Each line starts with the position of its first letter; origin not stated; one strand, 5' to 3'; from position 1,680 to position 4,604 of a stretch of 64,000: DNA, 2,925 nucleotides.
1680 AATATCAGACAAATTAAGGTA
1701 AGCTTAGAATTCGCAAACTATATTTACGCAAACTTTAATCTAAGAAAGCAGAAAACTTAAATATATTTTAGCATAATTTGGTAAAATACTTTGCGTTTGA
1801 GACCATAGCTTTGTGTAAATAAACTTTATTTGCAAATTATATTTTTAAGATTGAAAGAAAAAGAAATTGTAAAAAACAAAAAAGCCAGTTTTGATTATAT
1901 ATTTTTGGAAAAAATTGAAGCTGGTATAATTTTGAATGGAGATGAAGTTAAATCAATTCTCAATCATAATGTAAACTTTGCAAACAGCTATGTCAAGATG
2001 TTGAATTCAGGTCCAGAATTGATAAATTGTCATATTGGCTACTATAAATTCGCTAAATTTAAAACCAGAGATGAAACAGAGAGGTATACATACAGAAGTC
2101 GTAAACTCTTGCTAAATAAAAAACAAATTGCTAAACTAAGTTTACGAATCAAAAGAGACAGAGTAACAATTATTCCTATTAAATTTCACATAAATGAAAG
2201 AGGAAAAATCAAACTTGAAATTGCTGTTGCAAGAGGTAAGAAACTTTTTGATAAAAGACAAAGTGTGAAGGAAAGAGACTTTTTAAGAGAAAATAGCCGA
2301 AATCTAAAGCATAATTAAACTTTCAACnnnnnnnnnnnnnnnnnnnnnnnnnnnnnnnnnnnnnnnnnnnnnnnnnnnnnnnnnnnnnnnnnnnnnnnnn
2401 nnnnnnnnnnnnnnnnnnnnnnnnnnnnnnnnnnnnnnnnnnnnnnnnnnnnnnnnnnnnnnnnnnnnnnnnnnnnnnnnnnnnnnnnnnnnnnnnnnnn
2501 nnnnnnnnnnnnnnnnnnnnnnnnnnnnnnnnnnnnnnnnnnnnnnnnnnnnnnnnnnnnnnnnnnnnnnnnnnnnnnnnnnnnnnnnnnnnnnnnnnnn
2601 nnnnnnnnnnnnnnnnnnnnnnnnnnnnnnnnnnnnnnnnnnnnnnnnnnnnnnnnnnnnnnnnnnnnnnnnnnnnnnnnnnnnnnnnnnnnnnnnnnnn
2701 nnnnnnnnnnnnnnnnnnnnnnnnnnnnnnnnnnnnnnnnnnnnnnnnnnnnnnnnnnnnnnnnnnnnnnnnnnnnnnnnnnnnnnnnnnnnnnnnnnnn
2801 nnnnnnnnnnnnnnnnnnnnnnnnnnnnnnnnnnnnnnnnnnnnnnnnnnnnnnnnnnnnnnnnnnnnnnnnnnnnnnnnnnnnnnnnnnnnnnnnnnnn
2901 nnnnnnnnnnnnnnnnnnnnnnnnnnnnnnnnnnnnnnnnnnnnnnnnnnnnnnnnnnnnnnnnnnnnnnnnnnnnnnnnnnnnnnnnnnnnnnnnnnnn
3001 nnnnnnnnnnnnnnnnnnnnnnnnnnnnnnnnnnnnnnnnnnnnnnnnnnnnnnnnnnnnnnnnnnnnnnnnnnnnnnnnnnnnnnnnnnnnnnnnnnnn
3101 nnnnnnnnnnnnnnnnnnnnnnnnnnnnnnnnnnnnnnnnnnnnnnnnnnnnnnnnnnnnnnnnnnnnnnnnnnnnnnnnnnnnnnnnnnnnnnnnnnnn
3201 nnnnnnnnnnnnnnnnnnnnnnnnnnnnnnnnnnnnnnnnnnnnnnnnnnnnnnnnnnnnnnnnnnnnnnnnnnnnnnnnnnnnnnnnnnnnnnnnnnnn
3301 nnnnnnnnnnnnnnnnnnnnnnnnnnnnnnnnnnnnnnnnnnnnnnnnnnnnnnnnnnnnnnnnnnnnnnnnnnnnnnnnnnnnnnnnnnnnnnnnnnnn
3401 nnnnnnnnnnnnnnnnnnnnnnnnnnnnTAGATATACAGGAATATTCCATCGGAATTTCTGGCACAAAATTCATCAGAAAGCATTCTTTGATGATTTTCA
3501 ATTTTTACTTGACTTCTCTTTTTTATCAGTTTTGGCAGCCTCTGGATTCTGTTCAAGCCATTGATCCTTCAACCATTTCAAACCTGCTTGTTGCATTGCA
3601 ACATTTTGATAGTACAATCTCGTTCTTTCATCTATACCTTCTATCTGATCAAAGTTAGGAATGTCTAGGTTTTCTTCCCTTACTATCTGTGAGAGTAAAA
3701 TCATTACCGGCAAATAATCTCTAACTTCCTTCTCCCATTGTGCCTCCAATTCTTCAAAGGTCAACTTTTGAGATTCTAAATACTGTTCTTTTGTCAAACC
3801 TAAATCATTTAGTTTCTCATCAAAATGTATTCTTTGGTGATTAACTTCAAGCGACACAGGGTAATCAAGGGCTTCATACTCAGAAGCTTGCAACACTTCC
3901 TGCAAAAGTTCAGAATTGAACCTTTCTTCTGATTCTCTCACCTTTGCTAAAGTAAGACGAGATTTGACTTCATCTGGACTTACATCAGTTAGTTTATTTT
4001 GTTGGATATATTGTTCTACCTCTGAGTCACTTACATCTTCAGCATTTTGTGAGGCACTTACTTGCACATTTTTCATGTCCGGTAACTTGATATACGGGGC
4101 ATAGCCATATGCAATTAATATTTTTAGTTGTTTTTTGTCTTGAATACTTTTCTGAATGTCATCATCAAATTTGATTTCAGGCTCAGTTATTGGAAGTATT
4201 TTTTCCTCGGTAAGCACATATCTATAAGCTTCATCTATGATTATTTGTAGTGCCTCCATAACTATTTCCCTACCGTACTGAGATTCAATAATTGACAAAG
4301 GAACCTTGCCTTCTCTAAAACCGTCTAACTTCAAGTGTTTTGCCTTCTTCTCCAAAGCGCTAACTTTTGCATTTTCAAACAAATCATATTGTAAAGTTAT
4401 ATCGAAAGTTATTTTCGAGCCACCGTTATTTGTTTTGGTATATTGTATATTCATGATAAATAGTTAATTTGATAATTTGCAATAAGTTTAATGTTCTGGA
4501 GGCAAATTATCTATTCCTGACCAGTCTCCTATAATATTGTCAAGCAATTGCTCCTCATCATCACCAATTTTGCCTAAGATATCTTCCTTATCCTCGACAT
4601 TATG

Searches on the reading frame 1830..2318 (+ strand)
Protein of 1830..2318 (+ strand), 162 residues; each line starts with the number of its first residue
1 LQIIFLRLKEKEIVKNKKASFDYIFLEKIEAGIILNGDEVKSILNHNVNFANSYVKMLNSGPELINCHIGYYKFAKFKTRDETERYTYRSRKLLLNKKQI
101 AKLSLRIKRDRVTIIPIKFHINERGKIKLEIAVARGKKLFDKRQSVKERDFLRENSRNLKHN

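Call 85: search_protein_families(library=pfam, proteins=[window:1830-2318:+], max_evalue=0.0001)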
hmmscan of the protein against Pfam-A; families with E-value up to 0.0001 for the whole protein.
window:1830-2318:+ (162 aa): 1 family
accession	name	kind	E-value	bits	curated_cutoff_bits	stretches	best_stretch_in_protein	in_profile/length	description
PF01668.23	SmpB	-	4.5e-42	143.8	27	1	13-160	1-142/143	SmpB protein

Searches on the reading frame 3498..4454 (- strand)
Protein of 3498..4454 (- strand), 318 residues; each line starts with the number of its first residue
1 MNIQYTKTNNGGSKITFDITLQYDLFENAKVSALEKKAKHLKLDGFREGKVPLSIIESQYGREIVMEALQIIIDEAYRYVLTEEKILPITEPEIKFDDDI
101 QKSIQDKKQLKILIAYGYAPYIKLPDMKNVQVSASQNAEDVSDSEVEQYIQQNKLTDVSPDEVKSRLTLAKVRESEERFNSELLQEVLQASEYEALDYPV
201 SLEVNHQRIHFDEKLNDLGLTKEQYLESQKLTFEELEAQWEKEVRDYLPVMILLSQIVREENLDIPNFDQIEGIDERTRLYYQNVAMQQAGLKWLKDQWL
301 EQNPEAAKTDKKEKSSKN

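Call 85: search_protein_families(library=pfam, proteins=[window:3498-4454:-], max_evalue=0.0001)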
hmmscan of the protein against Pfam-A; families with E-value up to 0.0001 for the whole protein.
window:3498-4454:- (318 aa): 2 families
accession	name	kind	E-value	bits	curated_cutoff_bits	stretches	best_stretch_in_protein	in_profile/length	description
PF05697.18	Trigger_N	-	2.7e-28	99.5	22.2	1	4-152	2-143/144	Bacterial trigger factor protein (TF)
PF05698.19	Trigger_C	-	3.1e-06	27.8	22.7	1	162-265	8-111/162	Bacterial trigger factor protein (TF) C-terminus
